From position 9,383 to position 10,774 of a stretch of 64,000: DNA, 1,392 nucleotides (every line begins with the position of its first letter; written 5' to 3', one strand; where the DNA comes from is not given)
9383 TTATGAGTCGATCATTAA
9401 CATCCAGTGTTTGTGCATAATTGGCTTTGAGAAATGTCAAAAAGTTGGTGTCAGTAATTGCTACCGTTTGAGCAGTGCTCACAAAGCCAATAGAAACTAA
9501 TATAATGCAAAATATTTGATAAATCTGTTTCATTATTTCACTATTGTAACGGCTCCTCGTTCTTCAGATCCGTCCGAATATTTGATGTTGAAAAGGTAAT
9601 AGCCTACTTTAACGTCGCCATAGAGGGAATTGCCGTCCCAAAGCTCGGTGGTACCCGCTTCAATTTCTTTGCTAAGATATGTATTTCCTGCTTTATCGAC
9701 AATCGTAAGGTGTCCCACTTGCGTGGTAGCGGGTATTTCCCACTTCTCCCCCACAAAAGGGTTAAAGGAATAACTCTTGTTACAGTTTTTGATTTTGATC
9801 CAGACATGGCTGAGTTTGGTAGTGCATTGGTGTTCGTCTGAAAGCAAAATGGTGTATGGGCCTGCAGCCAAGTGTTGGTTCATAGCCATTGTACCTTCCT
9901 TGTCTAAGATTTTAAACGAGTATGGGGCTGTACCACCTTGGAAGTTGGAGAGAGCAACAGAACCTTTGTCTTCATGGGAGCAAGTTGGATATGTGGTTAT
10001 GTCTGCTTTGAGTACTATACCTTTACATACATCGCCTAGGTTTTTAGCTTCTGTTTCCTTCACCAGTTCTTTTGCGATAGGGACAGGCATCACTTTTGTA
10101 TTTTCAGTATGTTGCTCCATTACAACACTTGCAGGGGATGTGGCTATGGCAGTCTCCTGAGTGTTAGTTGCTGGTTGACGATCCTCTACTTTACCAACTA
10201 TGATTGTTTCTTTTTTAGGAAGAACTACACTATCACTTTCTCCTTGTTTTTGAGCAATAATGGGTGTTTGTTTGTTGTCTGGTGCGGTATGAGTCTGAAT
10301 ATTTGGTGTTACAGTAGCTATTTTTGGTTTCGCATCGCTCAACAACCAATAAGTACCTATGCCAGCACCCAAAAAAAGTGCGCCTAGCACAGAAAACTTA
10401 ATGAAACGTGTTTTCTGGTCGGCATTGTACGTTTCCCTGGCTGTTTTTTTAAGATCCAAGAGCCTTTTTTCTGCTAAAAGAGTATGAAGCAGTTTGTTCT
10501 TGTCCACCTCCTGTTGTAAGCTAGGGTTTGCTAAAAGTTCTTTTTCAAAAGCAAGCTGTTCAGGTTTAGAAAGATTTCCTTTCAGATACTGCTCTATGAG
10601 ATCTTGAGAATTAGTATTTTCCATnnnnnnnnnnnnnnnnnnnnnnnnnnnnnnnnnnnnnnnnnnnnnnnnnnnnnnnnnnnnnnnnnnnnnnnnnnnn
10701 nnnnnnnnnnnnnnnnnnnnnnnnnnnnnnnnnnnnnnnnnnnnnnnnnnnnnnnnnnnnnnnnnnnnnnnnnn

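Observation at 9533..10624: Inner-membrane anti-sigma-like protein whose extracytoplasmic end is a T9SS type-B sorting domain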

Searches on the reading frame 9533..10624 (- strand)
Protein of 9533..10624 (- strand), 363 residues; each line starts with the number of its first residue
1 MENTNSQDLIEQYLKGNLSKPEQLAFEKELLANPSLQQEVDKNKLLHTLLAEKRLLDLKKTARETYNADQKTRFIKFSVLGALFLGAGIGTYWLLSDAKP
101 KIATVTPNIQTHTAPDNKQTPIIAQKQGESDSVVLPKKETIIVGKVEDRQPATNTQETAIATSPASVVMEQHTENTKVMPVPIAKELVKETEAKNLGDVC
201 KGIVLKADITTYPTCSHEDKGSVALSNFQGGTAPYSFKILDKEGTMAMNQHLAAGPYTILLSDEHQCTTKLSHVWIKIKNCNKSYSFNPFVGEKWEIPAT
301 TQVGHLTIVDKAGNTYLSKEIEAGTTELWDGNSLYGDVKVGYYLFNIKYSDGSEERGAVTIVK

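Call 3: search_protein_families(library=pfam, proteins=[window:9533-10624:-], max_evalue=1)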
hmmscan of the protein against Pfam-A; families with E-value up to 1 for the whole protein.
window:9533-10624:- (363 aa): 4 families
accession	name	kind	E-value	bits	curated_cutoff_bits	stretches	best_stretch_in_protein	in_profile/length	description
PF13573.12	SprB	-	0.00027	20.9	28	1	210-241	4-34/37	SprB repeat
PF20608.4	Phage_tube_C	-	0.057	14.2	24.1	1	225-263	28-66/82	Phage tail tube protein C-terminal domain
PF03634.19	TCP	-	0.069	14.1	23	1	93-159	49-104/155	TCP family transcription factor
PF13860.13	FlgD_ig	-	0.18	12.3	27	0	296-352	15-78/79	FlgD Ig-like domain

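Call 4: search_protein_families(library=ncbifam, proteins=[window:9533-10624:-], max_evalue=1)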
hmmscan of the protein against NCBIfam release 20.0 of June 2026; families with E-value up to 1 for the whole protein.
window:9533-10624:- (363 aa): 3 families
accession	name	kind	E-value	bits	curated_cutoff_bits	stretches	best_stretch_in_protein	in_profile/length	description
NF052375.1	antisigma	equivalog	0.00025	21.1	100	1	9-53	1-45/217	anti-sigma factor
TIGR04131.1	Bac_Flav_CTERM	domain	0.019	15.1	35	1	295-362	18-84/85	T9SS type B sorting domain-containing protein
NF010501.0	PRK13920.1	subfamily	0.12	12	225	1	8-51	6-49/213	putative anti-sigmaE protein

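Call 5: find_homologous_proteins(query=window:9533-10624:-, max_evalue=0.001)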
Query window:9533-10624:- (363 aa): 12 proteins with E <= 0.001 among 2556 candidates.
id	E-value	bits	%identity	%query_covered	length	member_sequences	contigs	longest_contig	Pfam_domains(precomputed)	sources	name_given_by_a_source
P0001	6.0e-240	813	100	100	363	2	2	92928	-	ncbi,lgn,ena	-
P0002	1.3e-190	651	81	100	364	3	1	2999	-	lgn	-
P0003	1.5e-76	276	42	100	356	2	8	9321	-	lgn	-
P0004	6.4e-56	208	36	100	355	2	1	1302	PF13585.13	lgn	-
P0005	3.5e-55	205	35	100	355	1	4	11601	PF13585.13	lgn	-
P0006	2.2e-52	196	34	100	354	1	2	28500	PF13585.13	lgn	-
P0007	3.3e-51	192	34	98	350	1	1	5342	PF13585.13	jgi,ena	-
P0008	8.1e-50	188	33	98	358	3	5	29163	PF13585.13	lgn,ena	-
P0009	7.1e-39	152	29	100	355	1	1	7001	PF13573.13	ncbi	-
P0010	3.7e-9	54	39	19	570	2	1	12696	PF13573.13,PF23585.2,PF18962.8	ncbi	ncbi:T9SS type A sorting domain-containing protein, partial [Flavobacterium sp.]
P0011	1.1e-4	39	60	12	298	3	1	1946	-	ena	-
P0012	2.1e-4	38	29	19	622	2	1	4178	PF07495.20,PF13573.13,PF13585.13,PF17210.10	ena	-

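Call 7: search_protein_families(library=pfam, alignment_id=A1, max_evalue=0.01)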
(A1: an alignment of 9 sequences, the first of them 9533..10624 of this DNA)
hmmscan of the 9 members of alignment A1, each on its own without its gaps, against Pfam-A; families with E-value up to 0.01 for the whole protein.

A. member 1, window:9533-10624:- (363 aa): 1 family
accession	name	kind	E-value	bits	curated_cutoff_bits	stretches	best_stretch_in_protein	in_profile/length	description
PF13573.12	SprB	-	0.00027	20.9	28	1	210-241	4-34/37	SprB repeat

B. families by the number of members that match (of 9 scanned): 5 families
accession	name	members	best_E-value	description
PF13585.12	CHU_C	5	1.5e-07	CHU_C Type IX secretion signal domain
PF13573.12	SprB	5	2.7e-06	SprB repeat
PF13860.13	FlgD_ig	5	0.0009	FlgD Ig-like domain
PF20608.4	Phage_tube_C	1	0.0038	Phage tail tube protein C-terminal domain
PF07790.16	Pilin_N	1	0.0062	Archaeal Type IV pilin, N-terminal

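Call 8: search_protein_families(library=ncbifam, alignment_id=A1, max_evalue=0.1)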
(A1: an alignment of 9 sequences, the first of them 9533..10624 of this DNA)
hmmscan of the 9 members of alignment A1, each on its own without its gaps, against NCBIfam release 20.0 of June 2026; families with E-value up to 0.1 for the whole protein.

A. member 1, window:9533-10624:- (363 aa): 2 families
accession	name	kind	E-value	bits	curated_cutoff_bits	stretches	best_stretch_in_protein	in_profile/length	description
NF052375.1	antisigma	equivalog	0.00025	21.1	100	1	9-53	1-45/217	anti-sigma factor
TIGR04131.1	Bac_Flav_CTERM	domain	0.019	15.1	35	1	295-362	18-84/85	T9SS type B sorting domain-containing protein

B. families by the number of members that match (of 9 scanned): 11 families
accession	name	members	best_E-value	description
TIGR04131.1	Bac_Flav_CTERM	9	1.9e-05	T9SS type B sorting domain-containing protein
TIGR04183.1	Por_Secre_tail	6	8.9e-05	T9SS type A sorting domain-containing protein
NF052375.1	antisigma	6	0.00025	anti-sigma factor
NF033761.1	gliding_GltJ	1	0.0033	adventurous gliding motility protein GltJ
NF051433.1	ArfC_sunset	1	0.0069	channel accessory protein ArfC, sunset domain variant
NF010501.0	PRK13920.1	1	0.028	putative anti-sigmaE protein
NF033838.0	PspC_subgroup_1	1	0.047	pneumococcal surface protein PspC, choline-binding form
NF004739.1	PRK06075.1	1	0.049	NADH-quinone oxidoreductase subunit D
NF053801.1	OM_Bd0486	1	0.056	Bd0486 family outer membrane beta-barrel protein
NF045541.1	scaf_prot_MCP2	1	0.072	prohead protease/major capsid protein fusion protein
NF011511.0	PRK14949.1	1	0.097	DNA polymerase III subunits gamma and tau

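Call 10: find_related_loci(query=A1, collection=genome_contigs, flank=6000)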
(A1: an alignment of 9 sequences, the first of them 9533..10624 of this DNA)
Query A1 (363 aa) in genome_contigs; peptide patterns used: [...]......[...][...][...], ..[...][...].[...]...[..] (x = any residue, [..] = any of these).
130 stretches matched a pattern; 30 encode a relative of the query (tblastn E <= 1e-3); 30 distinct loci.
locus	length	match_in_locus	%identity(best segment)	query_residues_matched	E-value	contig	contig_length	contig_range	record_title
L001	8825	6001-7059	35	2-363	1e-55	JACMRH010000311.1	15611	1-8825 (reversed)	MAG: Cytophagales bacterium isolate LF-bin-49 FL-bin-49-contig-k141_1525335, whole genome shotgun sequence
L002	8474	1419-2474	34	2-363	6e-55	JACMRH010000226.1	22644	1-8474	MAG: Cytophagales bacterium isolate LF-bin-49 FL-bin-49-contig-k141_1107253, whole genome shotgun sequence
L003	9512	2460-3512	29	9-363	2e-46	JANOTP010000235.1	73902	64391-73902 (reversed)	MAG: Cytophagales bacterium isolate VAR_39_metabat_27 VAR_39_k141_6254021, whole genome shotgun sequence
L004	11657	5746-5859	56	230-268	4e-8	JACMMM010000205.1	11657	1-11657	MAG: Saprospiraceae bacterium isolate ES-bin-93 ES-bin-93-contig-k141_3628149, whole genome shotgun sequence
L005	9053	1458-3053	39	203-268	7e-7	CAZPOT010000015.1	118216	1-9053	MAG TPA_asm: uncultured Flavipsychrobacter sp. isolate SRP285395_co2_392 genome assembly, contig: NODE_167_length_118216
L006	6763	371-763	39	214-273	2e-6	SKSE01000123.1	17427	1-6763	MAG: Bacteroidales bacterium isolate CSSed162cmA_513 CSSed16-2cmA-7746, whole genome shotgun sequence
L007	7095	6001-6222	32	210-283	1e-6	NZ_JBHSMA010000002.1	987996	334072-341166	Larkinella bovis strain KACC 14040 spades_K_17_127_2, whole genome shotgun sequence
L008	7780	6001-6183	38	203-268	3e-6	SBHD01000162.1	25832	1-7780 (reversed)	MAG: Bacteroidetes bacterium isolate M3007 scaffold_527_1, whole genome shotgun sequence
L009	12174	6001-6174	33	214-273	9e-6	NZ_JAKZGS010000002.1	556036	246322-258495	Belliella calami strain DSM 107340 NODE_2_length_556036_cov_52.577746, whole genome shotgun sequence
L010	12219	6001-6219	33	200-272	2e-5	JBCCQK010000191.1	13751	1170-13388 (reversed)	MAG: Bacteroidota bacterium isolate P01_D01_bin.150 k141_929875_length_13751_cov_12.0000, whole genome shotgun sequence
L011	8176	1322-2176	35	210-276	2e-5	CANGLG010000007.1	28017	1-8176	MAG: Flavobacteriales bacterium isolate Jr-28jun17-172 genome assembly, contig: Jr-28jun17-C2349, whole genome shotgun s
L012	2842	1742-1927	39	210-272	2e-5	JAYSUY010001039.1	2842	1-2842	MAG: Saprospiraceae bacterium isolate GFS_12690 GFS_12690_1038, whole genome shotgun sequence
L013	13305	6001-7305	38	209-274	2e-5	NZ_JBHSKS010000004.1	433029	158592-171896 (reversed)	Algoriphagus aquatilis strain CGMCC 1.7030 spades_K_17_127_4, whole genome shotgun sequence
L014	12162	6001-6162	39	215-267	4e-5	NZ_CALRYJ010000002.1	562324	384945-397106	MAG: Fluviicola taffensis DSM 16823 isolate JJ-ME9A6-316-2-mx-bin663 JJ-ME9A6-316-C2, whole genome shotgun sequence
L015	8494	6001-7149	32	203-270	4e-5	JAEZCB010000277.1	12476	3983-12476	MAG: Bacteroidetes bacterium isolate OH_CBrB_223 k127_1217184, whole genome shotgun sequence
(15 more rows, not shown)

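Call 14: search_protein_families(library=pfam, proteins=[L001:4462-5349:-, L001:5408-5998:+, L001:7063-8532:+, L002:826-1416:+, L002:2478-3947:+, L003:921-1787:-, L003:1870-2439:+, L003:3515-5113:+, L001:1642-4311:-, L002:4079-5182:+], max_evalue=0.01)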
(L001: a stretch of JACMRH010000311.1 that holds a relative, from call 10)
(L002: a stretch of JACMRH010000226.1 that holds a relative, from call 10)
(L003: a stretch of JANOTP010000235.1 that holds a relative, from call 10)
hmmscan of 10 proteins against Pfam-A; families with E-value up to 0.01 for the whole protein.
L001:4462-5349:- (295 aa): 1 family
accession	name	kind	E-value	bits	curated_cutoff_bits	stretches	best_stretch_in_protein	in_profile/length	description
PF11751.14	PorP_SprF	-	1.6e-24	87.3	22.3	1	34-292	6-273/273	Type IX secretion system membrane protein PorP/SprF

L001:5408-5998:+ (196 aa): 1 family
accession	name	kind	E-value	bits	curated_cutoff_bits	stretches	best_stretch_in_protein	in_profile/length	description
PF04542.20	Sigma70_r2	-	9.9e-05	22.5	24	1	28-97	1-70/71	Sigma-70 region 2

L001:7063-8532:+ (489 aa): 11 families
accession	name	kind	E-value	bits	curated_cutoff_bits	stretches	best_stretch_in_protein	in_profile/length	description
PF12799.13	LRR_4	-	7e-20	71.1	27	4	99-140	1-43/44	Leucine Rich repeats (2 copies)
PF13855.12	LRR_8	-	1.1e-13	51.1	27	2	67-111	13-61/61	Leucine rich repeat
PF23598.1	LRR_14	-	4.2e-07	29.5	40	1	66-172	11-121/353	Leucine-rich repeat region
PF00560.39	LRR_1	-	1.8e-06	27.4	20.6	0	166-179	1-15/23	Leucine Rich Repeat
PF13927.12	Ig_3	-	5.8e-06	27.1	30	1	250-310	9-76/78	Immunoglobulin domain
PF13895.12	Ig_2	-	2.6e-05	24.8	27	1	273-311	28-64/79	Immunoglobulin domain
PF13585.12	CHU_C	-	0.00012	22.6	27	1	419-473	6-67/86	CHU_C Type IX secretion signal domain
PF14580.12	LRR_9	-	0.00016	21.7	30.5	0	100-171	43-116/175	Leucine-rich repeat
PF23211.1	LRR_LRWD1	-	0.0033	17.6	28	0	78-138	43-103/190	Leucine-rich repeat and WD repeat-containing protein 1, LRR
PF00047.31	ig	-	0.0053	17.5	21.8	0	273-316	23-76/81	Immunoglobulin domain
PF13516.12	LRR_6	-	0.0072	16.8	23.4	0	164-177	2-15/24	Leucine Rich repeat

L002:826-1416:+ (196 aa): 1 family
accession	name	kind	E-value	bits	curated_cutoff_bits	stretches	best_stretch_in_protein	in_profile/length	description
PF04542.20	Sigma70_r2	-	6.6e-05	23.1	24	1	28-97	1-70/71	Sigma-70 region 2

L002:2478-3947:+ (489 aa): 11 families
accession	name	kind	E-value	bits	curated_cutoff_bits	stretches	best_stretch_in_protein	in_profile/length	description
PF12799.13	LRR_4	-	4.3e-21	74.9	27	3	144-182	2-41/44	Leucine Rich repeats (2 copies)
PF13855.12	LRR_8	-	8e-14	51.6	27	3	67-111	13-61/61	Leucine rich repeat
PF23598.1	LRR_14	-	3.3e-07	29.8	40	1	63-171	8-117/353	Leucine-rich repeat region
PF00560.39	LRR_1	-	2.5e-06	27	20.6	0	166-184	1-20/23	Leucine Rich Repeat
PF13927.12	Ig_3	-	6e-06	27.1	30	1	256-309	14-75/78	Immunoglobulin domain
PF13895.12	Ig_2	-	8.1e-05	23.2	27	1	272-308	27-61/79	Immunoglobulin domain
PF23211.1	LRR_LRWD1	-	0.00028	21.1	28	0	162-228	39-106/190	Leucine-rich repeat and WD repeat-containing protein 1, LRR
PF13585.12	CHU_C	-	0.00071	20.1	27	1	419-472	6-66/86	CHU_C Type IX secretion signal domain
PF14580.12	LRR_9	-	0.0023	18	30.5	0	63-137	50-129/175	Leucine-rich repeat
PF16681.11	Ig_5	-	0.0098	16.7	27.3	0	275-311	21-58/82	Ig-like domain on T-cell surface glycoprotein CD3 epsilon chain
PF23952.1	LRR_EndoS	-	0.0099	16.5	27.9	0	89-175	27-116/116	Endo-beta-N-acetylglucosaminidase EndoS LRR domain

L003:921-1787:- (288 aa): 1 family
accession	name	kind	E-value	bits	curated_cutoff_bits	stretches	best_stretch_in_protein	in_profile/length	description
PF11751.14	PorP_SprF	-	3e-30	106.1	22.3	1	27-285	8-273/273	Type IX secretion system membrane protein PorP/SprF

L003:1870-2439:+ (189 aa): 1 family
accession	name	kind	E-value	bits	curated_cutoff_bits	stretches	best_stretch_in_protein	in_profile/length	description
PF04542.20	Sigma70_r2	-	2.3e-08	34.1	24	1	24-93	1-70/71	Sigma-70 region 2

L003:3515-5113:+ (532 aa): 8 families
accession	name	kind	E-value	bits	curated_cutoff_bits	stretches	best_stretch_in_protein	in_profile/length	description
PF12799.13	LRR_4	-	1.2e-18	67.1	27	5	100-141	1-43/44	Leucine Rich repeats (2 copies)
PF13855.12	LRR_8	-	2.2e-08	34.2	27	3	191-244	4-61/61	Leucine rich repeat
PF13585.12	CHU_C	-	6.4e-06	26.6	27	1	460-516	5-67/86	CHU_C Type IX secretion signal domain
PF00560.39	LRR_1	-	1.4e-05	24.8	20.6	0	102-117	2-18/23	Leucine Rich Repeat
PF23598.1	LRR_14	-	0.00023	20.5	40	1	62-249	31-207/353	Leucine-rich repeat region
PF23952.1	LRR_EndoS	-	0.00049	20.7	27.9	1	55-144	22-104/116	Endo-beta-N-acetylglucosaminidase EndoS LRR domain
PF13860.13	FlgD_ig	-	0.0025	18.2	27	0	479-517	25-71/79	FlgD Ig-like domain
PF23211.1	LRR_LRWD1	-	0.0031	17.7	28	0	145-223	22-99/190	Leucine-rich repeat and WD repeat-containing protein 1, LRR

L001:1642-4311:- (889 aa): 2 families
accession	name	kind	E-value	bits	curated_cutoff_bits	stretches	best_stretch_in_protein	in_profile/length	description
PF15902.12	Sortilin-Vps10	-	3.1e-20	72.8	33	2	607-715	2-115/446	Sortilin, neurotensin receptor 3,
PF18962.6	Por_Secre_tail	-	2.7e-09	37.6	27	1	819-887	1-74/75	Secretion system C-terminal sorting domain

L002:4079-5182:+ (367 aa): 1 family
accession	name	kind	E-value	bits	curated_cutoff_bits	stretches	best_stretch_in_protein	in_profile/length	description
PF00724.26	Oxidored_FMN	-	4.1e-87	293.1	27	1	5-335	1-339/342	NADH:flavin oxidoreductase / NADH oxidase family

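Call 28: predict_structure(alignment_id=A1)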
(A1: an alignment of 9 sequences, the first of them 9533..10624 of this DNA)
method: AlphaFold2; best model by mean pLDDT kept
length: 363 residues; sequences in the alignment: 9
mean_pLDDT: 63.6   pTM: 0.36
mean pLDDT of the five models: 63.6, 62.7, 62.6, 62.1, 60.9
residues with pLDDT >= 90: 70; 70-90: 133; 50-70: 25; < 50: 135
segments of 3 or more residues with pLDDT < 50: 1-4, 66-196
pLDDT, mean of each block of 10 residues (from residue 1): 58 77 78 76 69 57 50 39 37 35 26 27 28 29 26 28 25 25 35 52 85 81 88 88 80 88 89 85 89 87 91 91 88 93 92 88 92
secondary structure, 60 per line:
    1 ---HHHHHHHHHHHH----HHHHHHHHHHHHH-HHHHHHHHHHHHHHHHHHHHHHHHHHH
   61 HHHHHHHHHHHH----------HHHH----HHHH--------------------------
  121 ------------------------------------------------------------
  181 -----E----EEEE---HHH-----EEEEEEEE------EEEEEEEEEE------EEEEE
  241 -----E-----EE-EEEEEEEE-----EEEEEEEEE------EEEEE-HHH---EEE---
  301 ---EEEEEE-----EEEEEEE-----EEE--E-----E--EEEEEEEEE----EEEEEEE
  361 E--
elements in order: H4-15 H20-32 H34-72 H83-86 H91-94 E191-194 E206-213 E220-229 E236-240 E255-262 E268-276 E283-287 E295-297 E304-309 E315-321 E327-329 E341-349 E354-361

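Call 30: search_protein_representatives(alignment_id=A1)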
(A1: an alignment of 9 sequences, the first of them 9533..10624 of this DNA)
Query: 9 sequences, 355 profile positions. Proteins with E-value up to 0.001 (for the whole library): 37344; up to 1e-10: 19688; up to 1e-30: 6179. The best 150 are listed.
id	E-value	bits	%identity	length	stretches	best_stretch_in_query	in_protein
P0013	0.0e+00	1129.9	-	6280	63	185-264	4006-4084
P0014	0.0e+00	1103.0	-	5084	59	202-260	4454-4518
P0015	0.0e+00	1087.4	-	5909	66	202-268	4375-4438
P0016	0.0e+00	1068.2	-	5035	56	202-268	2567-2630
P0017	0.0e+00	1018.0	-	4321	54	201-268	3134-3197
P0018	0.0e+00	1012.5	-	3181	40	198-270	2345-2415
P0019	6.3e-287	966.4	-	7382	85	203-266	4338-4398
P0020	3.9e-279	940.7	-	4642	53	198-268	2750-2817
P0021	4.9e-264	891.1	-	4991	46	203-266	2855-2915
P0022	1.2e-258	873.3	-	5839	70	198-264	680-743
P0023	9.4e-258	870.4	-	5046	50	195-270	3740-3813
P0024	9.8e-256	863.8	-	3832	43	202-262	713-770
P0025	1.0e-240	814.3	-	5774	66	194-269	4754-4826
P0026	5.1e-240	812.1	-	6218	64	198-265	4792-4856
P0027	1.1e-229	778.1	-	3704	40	183-264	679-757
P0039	2.1e-210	714.7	-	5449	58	199-355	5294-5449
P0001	2.2e-151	520.5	-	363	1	1-355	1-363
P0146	3.7e-141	486.9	-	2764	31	192-355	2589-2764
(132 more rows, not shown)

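Call 31: fold_search(model_id=the predicted structure, library=pdb)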
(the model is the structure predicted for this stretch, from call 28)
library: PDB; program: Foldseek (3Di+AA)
matches with E <= 10: 1524; with E <= 0.001: 9
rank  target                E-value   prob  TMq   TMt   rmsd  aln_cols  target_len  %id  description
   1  7c7u_B                1.8e-04  1.00  0.15  0.10  14.4       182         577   15  Biofilm associated protein - BSP domain (released 2021-05-12)
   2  8sm1_G                1.9e-04  0.99  0.18  0.16  14.8       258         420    8  CRYSTAL STRUCTURE OF HUMAN ANTIBODY 769A9 IN COMPLEX WITH EPSTEIN-BARR VIRUS MAJOR GLYCOPROTEIN GP350 (released 2024-05-01)
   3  6e57_B                3.4e-04  0.99  0.18  0.17  12.5       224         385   14  Bacteroides ovatus mixed-linkage glucan utilization locus (MLGUL) SGBP-B in complex with mixed-linkage heptasaccharide (released 2019-05-29)
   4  7c7u_A                3.5e-04  0.99  0.15  0.10  14.2       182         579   16  Biofilm associated protein - BSP domain (released 2021-05-12)
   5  2yn3_B                4.4e-04  0.98  0.17  0.23  11.4       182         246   14  Structural insight into the giant calcium-binding adhesin SiiE: implications for the adhesion of Salmonella enterica t (released 2013-04-03)
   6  8sic_E                4.9e-04  0.99  0.18  0.17  13.4       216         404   10  Crystal structure of Epstein-Barr virus glycoprotein 350 (gp350) in complex with Cy137C02, a monoclonal antibody isola (released 2024-04-17)
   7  6e57_C                7.3e-04  0.97  0.18  0.17  13.7       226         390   14  Bacteroides ovatus mixed-linkage glucan utilization locus (MLGUL) SGBP-B in complex with mixed-linkage heptasaccharide (released 2019-05-29)
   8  6e57_A                8.6e-04  0.98  0.18  0.17  14.7       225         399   14  Bacteroides ovatus mixed-linkage glucan utilization locus (MLGUL) SGBP-B in complex with mixed-linkage heptasaccharide (released 2019-05-29)
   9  6za2_A                8.6e-04  0.98  0.17  0.07  15.6       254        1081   10  Crystal structure of dimeric latent PorU from Porphyromonas gingivalis (released 2021-09-29)
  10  8sic_G                1.0e-03  0.94  0.17  0.15  15.3       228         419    9  Crystal structure of Epstein-Barr virus glycoprotein 350 (gp350) in complex with Cy137C02, a monoclonal antibody isola (released 2024-04-17)
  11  6e9b_A                1.3e-03  0.96  0.18  0.17  15.0       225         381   13  Bacteroides ovatus mixed-linkage glucan utilization locus (MLGUL) SGBP-B in complex with mixed-linkage heptasaccharide (released 2019-05-15)
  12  8sm0_G                1.6e-03  0.92  0.17  0.16  13.6       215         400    9  Crystal structure of human complement receptor 2 (CD21) in complex with Epstein-Barr virus major glycoprotein gp350 (released 2024-05-01)
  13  8dgg_A                1.7e-03  0.99  0.22  0.22   8.2       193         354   12  Structure of glycosylated LAG-3 homodimer (released 2022-08-17)
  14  1epf_C                1.8e-03  0.98  0.19  0.29   8.6       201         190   13  CRYSTAL STRUCTURE OF THE TWO N-TERMINAL IMMUNOGLOBULIN DOMAINS OF THE NEURAL CELL ADHESION MOLECULE (NCAM) (released 2000-10-09)
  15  4s3p_A                1.9e-03  1.00  0.18  0.10   3.5        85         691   12  Amylomaltase MalQ from Escherichia coli, apo structure (released 2015-07-08)
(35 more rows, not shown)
